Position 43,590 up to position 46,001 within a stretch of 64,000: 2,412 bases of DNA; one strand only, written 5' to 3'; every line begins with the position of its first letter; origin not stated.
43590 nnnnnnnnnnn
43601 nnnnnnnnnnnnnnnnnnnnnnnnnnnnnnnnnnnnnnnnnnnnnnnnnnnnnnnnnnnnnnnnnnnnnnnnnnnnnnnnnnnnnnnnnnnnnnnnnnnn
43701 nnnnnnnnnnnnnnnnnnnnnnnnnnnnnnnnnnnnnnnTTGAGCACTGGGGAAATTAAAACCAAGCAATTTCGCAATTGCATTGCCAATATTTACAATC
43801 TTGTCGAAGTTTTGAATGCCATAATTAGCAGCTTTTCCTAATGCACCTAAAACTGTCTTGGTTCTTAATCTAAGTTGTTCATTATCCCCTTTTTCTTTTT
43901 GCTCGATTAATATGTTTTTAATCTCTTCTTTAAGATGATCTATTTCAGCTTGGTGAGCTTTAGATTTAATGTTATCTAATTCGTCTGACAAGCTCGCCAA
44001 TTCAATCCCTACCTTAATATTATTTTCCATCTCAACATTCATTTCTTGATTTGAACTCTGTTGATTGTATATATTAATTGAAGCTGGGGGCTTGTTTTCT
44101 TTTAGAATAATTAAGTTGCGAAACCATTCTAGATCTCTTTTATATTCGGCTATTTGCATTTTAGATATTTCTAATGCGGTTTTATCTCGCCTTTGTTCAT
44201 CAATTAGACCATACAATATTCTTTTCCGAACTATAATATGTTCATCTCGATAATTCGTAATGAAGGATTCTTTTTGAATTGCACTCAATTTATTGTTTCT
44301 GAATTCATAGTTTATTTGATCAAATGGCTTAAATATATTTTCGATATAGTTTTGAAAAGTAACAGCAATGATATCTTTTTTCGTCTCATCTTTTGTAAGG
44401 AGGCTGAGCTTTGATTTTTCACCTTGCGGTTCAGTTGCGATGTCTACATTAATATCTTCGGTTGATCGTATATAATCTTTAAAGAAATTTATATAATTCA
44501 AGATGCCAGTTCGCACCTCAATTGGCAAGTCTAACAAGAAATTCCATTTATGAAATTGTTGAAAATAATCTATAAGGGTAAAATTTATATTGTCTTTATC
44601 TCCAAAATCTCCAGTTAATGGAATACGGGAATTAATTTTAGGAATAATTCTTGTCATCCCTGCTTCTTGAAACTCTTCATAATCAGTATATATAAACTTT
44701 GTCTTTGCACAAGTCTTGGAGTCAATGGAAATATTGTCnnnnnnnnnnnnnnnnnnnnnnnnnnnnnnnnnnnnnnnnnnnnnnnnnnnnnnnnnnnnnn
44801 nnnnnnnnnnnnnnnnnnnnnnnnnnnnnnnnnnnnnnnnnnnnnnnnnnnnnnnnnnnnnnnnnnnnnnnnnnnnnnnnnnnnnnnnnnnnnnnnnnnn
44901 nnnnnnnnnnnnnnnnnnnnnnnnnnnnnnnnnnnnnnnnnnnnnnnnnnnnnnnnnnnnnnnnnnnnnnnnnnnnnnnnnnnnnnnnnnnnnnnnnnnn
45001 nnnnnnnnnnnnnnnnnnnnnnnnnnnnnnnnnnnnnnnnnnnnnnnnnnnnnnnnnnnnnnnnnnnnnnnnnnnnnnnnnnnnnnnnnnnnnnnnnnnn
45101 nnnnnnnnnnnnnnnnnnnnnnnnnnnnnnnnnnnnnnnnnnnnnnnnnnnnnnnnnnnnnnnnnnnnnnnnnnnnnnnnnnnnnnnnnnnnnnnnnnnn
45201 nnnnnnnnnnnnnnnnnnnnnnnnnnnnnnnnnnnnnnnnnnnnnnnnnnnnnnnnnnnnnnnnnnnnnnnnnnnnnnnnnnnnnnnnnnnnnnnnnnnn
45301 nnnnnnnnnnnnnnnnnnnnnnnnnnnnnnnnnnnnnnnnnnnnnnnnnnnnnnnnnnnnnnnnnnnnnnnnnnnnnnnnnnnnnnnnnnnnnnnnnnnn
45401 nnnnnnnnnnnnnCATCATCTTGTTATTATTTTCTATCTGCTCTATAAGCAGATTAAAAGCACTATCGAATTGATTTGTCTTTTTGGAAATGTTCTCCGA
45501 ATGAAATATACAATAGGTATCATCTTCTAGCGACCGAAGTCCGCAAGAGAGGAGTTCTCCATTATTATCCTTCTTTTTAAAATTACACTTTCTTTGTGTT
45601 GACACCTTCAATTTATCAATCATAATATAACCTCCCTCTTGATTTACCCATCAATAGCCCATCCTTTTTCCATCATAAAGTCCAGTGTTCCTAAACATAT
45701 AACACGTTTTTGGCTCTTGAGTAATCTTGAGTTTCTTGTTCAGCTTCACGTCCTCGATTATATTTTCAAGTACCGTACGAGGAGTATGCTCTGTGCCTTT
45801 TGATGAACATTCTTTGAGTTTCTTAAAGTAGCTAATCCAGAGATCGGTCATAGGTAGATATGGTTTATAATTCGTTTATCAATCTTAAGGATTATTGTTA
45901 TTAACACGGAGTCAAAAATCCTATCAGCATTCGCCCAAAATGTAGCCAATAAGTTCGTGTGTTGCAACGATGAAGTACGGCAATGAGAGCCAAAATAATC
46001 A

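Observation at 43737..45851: AT-rich two-gene unit: a 628-aa pentapeptide-repeat protein (Cys/His N-terminal motif, ~55 repeats, 230-aa coiled coil) plus a 66-aa upstream ORF, embedded among degraded defence/mobile genes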

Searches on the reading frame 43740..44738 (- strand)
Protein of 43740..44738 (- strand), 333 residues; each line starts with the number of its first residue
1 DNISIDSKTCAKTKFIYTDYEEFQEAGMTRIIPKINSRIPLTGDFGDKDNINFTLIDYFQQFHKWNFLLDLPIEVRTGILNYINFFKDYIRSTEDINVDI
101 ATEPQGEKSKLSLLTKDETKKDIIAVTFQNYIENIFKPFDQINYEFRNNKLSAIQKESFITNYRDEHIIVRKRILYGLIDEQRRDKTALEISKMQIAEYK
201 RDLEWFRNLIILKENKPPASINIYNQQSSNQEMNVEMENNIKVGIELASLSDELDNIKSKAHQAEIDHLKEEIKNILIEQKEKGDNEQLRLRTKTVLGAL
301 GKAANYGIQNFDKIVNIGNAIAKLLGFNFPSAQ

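Call 74: search_solved_structures(query=A3, max_evalue=1, show_alignments=1)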
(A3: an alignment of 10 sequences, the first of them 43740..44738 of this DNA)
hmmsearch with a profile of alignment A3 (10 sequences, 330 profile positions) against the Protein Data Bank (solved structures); distinct sequences matched with E-value up to 1: 13.
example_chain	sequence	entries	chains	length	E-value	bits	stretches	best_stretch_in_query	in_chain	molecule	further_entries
8bl6_A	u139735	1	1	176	0.0035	19.7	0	93-166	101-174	dIG14-scdim-EF62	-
3wxx_B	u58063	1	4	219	0.048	16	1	243-300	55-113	AopB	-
7pua_F9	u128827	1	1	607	0.078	15.3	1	135-283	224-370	mt-SAF9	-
2mi2_A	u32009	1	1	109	0.086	15.2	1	235-290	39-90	Sec-independent protein translocase protein TatB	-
9hny_F9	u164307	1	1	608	0.087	15.2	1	135-283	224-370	Trichohyalin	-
6sga_F9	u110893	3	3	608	0.087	15.1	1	135-283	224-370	mt-SAF9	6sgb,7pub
9s9j_A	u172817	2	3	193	0.1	14.9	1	143-247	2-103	Cell division protein CdvB, Vps2 like protein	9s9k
9ptq_A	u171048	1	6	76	0.2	14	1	270-324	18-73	Acb2 homolog 43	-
9dzz_B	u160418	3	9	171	0.22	13.8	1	235-290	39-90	Sec-independent protein translocase protein TatB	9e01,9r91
8bl3_A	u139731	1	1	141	0.25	13.7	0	101-166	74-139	scIg12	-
3mx9_A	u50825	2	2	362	0.3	13.4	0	179-225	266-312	Protein scV3V2(G19S) | scV3V2(G19S)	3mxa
5j0k_A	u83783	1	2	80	0.82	12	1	236-289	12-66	designed protein 2L4HC2_23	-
8fbk_A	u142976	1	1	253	0.98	11.7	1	258-311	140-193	KWOCA_65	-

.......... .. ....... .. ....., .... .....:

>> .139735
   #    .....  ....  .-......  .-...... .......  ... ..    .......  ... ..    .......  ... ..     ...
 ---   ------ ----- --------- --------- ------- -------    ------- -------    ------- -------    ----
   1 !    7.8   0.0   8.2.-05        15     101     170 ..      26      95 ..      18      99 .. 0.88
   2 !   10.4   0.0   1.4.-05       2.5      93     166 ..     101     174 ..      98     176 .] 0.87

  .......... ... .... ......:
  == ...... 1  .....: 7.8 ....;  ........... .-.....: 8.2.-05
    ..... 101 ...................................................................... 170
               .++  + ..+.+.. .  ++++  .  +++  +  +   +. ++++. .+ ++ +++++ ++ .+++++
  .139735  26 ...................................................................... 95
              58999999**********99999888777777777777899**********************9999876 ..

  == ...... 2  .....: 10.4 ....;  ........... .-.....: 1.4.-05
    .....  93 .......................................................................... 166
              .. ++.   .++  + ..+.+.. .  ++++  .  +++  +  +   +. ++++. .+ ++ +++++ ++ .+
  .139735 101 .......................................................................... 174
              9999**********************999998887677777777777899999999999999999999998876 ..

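Call 77: predict_structure(alignment_id=A3)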
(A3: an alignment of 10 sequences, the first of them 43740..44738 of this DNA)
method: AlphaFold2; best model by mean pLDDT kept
length: 333 residues; sequences in the alignment: 10
mean_pLDDT: 63.6   pTM: 0.47
mean pLDDT of the five models: 63.6, 57.7, 57.2, 54.9, 52.2
residues with pLDDT >= 90: 7; 70-90: 130; 50-70: 111; < 50: 85
segments of 3 or more residues with pLDDT < 50: 1-5, 9-20, 36-60, 197-202, 212-236, 329-333
pLDDT, mean of each block of 10 residues (from residue 1): 43 44 58 49 40 43 71 82 89 88 75 79 86 82 81 82 82 73 71 55 51 38 28 45 65 64 68 71 60 67 55 65 60 37
secondary structure, 60 per line:
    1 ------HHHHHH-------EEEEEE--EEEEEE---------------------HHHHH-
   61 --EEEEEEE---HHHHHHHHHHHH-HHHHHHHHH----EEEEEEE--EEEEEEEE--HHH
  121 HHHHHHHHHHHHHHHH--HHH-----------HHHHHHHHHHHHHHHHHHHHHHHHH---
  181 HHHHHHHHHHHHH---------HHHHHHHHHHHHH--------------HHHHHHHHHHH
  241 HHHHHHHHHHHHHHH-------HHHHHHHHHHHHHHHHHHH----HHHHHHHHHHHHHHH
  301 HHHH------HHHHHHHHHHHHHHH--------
elements in order: H7-12 E20-25 E28-33 H55-59 E63-69 H73-84 H86-94 E99-105 E108-115 H118-136 H153-177 H181-193 H203-215 H230-255 H263-281 H286-304 H311-325

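Call 94: search_dna_similar(query=window:43740-44738:-, collection=plasmids, mode=protein, max_evalue=0.001, max_rows=10)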
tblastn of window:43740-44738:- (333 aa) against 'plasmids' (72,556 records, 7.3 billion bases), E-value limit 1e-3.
No match.

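Call 95: search_dna_similar(query=window:43740-44738:-, collection=phages, mode=protein, max_evalue=0.001, max_rows=10)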
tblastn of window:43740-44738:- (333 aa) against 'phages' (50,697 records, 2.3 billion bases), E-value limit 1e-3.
No match.

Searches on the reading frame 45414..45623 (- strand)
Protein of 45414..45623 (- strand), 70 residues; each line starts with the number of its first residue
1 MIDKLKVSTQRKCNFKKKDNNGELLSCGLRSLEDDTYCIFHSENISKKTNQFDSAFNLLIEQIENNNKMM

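Call 45: search_protein_families(library=pfam, proteins=[window:45414-45623:-], max_evalue=10)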
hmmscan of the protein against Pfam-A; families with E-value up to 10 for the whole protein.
seq(70 aa): 1 family
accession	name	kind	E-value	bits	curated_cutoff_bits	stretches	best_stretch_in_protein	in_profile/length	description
PF07750.17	GcrA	-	0.037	14.8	26.9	1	10-47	108-146/155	GcrA cell cycle regulator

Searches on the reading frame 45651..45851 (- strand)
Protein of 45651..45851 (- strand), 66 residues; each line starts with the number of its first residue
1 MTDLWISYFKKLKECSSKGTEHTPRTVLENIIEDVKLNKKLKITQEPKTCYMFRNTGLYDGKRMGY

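Call 3: search_protein_families(library=pfam, proteins=[window:45651-45851:-], max_evalue=0.1)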
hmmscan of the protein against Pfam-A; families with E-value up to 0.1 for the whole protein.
window:45651-45851:- (66 aa): 0 families

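Call 4: search_protein_families(library=padloc, proteins=[window:45651-45851:-], max_evalue=0.1)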
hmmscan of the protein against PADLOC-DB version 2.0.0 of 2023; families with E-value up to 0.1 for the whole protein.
window:45651-45851:- (66 aa): 1 family
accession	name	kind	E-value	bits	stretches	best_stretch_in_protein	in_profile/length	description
PDLC03610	REase_MTase_IIG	-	0.0002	17.5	1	7-49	4-48/1096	Type IIG restriction enzyme-methyltransferase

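Call 5: search_protein_families(library=ncbifam, proteins=[window:45651-45851:-], max_evalue=0.1)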
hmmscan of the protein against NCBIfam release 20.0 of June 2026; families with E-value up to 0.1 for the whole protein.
window:45651-45851:- (66 aa): 0 families
